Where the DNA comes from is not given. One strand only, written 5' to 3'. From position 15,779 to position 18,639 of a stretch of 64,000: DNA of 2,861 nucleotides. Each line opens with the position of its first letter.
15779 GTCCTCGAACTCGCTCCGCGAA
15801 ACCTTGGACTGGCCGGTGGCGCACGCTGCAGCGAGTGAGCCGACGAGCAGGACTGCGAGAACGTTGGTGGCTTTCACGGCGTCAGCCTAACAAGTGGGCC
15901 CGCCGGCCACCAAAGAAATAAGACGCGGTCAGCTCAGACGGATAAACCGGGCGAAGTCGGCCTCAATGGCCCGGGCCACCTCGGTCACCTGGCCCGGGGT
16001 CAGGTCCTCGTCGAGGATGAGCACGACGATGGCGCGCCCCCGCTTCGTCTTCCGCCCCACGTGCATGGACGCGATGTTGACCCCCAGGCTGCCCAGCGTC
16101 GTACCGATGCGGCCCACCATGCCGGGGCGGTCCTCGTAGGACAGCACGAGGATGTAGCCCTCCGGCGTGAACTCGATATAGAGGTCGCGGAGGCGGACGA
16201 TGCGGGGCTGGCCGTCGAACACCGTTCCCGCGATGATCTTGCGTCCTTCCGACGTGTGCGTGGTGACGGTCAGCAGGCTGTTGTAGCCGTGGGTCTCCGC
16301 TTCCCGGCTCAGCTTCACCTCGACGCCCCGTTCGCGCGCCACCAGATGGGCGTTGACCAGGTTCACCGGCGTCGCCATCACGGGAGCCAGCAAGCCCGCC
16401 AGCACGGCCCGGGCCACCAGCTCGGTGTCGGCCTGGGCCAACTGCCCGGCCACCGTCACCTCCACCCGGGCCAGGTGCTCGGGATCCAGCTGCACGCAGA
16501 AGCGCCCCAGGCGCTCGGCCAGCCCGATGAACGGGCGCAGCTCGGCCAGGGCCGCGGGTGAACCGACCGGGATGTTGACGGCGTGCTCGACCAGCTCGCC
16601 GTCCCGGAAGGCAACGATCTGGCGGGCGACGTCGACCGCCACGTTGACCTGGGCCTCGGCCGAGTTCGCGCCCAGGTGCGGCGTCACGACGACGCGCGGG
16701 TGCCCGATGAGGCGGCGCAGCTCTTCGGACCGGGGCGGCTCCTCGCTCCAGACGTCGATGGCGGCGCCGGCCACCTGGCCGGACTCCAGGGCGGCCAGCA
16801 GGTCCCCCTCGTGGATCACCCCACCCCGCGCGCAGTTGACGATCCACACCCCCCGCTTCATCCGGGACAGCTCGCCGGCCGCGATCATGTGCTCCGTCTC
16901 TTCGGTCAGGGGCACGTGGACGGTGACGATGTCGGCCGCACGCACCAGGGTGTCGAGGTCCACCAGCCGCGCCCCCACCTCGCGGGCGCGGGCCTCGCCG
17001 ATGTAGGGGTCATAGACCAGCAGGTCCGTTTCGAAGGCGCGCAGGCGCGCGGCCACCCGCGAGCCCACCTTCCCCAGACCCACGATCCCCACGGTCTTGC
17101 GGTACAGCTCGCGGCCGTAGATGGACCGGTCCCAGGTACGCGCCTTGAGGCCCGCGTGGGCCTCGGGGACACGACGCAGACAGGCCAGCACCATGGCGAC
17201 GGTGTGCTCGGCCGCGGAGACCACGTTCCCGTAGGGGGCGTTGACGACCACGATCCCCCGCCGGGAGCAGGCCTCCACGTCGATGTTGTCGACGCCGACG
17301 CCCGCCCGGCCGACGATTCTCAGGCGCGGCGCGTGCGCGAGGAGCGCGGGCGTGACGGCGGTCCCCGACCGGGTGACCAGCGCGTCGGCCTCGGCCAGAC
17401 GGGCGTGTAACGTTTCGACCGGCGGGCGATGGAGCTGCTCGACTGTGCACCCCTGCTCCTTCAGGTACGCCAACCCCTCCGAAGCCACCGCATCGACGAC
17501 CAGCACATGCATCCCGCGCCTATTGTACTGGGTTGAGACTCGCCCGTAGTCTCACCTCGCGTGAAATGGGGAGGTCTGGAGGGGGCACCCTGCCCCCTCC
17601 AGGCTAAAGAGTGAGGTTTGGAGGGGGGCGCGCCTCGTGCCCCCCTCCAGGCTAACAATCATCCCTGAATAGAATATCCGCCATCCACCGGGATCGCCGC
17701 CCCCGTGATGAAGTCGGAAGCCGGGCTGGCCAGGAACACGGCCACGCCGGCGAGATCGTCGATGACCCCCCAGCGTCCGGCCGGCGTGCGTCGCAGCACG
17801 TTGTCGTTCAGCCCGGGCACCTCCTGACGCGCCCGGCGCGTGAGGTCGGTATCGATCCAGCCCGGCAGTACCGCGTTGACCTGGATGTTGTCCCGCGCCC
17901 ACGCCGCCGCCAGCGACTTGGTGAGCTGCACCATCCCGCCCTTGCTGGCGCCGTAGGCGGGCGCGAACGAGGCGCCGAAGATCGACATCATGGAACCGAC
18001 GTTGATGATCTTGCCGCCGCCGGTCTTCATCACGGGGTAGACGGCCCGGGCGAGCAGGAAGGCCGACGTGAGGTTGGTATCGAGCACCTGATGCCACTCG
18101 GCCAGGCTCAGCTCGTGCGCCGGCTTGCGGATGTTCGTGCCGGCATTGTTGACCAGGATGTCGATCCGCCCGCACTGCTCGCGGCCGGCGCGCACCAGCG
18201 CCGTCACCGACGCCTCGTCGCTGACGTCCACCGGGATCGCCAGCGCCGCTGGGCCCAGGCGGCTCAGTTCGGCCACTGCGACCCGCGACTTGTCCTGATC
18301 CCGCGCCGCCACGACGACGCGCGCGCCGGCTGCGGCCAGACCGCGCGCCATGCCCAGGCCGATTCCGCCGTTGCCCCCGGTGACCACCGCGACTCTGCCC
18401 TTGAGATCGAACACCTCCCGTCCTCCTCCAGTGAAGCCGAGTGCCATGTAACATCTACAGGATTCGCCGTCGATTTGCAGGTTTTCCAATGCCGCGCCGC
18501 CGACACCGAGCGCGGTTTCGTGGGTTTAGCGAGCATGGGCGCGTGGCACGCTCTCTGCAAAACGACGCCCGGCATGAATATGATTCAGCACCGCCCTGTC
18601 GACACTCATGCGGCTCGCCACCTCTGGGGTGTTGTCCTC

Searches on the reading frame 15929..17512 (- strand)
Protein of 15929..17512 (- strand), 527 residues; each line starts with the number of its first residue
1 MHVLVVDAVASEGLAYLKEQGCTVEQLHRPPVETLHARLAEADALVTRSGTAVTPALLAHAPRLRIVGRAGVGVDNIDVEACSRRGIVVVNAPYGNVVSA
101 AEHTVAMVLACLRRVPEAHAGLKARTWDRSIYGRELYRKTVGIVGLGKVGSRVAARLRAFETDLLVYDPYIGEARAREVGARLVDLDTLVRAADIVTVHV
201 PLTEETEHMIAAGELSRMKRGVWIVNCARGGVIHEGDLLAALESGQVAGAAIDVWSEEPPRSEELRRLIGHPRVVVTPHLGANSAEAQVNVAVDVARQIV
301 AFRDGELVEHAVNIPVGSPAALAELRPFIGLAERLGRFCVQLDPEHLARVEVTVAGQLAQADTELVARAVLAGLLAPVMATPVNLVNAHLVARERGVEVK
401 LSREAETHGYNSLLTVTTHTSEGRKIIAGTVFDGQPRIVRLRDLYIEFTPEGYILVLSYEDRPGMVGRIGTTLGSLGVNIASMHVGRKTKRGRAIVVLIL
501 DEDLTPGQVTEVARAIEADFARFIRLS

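Call 51: search_protein_families(library=pfam, proteins=[window:15929-17512:-], max_evalue=0.00001)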
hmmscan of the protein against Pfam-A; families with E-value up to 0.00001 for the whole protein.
window:15929-17512:- (527 aa): 4 families
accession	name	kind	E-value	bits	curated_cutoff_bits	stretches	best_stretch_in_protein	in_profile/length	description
PF02826.25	2-Hacid_dh_C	-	1.4e-58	197.6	25.1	1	105-281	1-178/178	D-isomer specific 2-hydroxyacid dehydrogenase, NAD binding domain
PF00389.36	2-Hacid_dh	-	9.8e-37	126.1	24.6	1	3-313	1-134/134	D-isomer specific 2-hydroxyacid dehydrogenase, catalytic domain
PF19304.4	PGDH_inter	-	4.1e-32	111.2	27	1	324-441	1-118/119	D-3-phosphoglycerate dehydrogenase intervening domain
PF01842.31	ACT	-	2.1e-10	40.6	27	1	453-514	1-62/66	ACT domain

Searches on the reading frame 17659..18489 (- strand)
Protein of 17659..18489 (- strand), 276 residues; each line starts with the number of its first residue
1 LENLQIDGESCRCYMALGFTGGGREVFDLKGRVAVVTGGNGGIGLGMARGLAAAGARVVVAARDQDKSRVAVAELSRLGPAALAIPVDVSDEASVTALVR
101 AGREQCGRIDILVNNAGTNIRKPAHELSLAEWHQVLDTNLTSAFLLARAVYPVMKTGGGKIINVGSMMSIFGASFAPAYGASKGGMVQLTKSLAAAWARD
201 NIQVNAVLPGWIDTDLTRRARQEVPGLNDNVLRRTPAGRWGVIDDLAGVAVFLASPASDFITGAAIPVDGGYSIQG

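Call 51: search_protein_families(library=pfam, proteins=[window:17659-18489:-], max_evalue=0.00001)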
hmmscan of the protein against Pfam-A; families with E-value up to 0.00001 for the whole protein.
window:17659-18489:- (276 aa): 3 families
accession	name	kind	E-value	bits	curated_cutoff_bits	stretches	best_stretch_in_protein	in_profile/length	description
PF13561.12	adh_short_C2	-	7.4e-67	225.8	27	1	41-273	6-236/236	Enoyl-(Acyl carrier protein) reductase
PF00106.31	adh_short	-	7.3e-59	199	26.6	1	32-223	1-193/195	short chain dehydrogenase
PF08659.16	KR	-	2.2e-15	57.5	22.6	1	35-183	4-153/180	KR domain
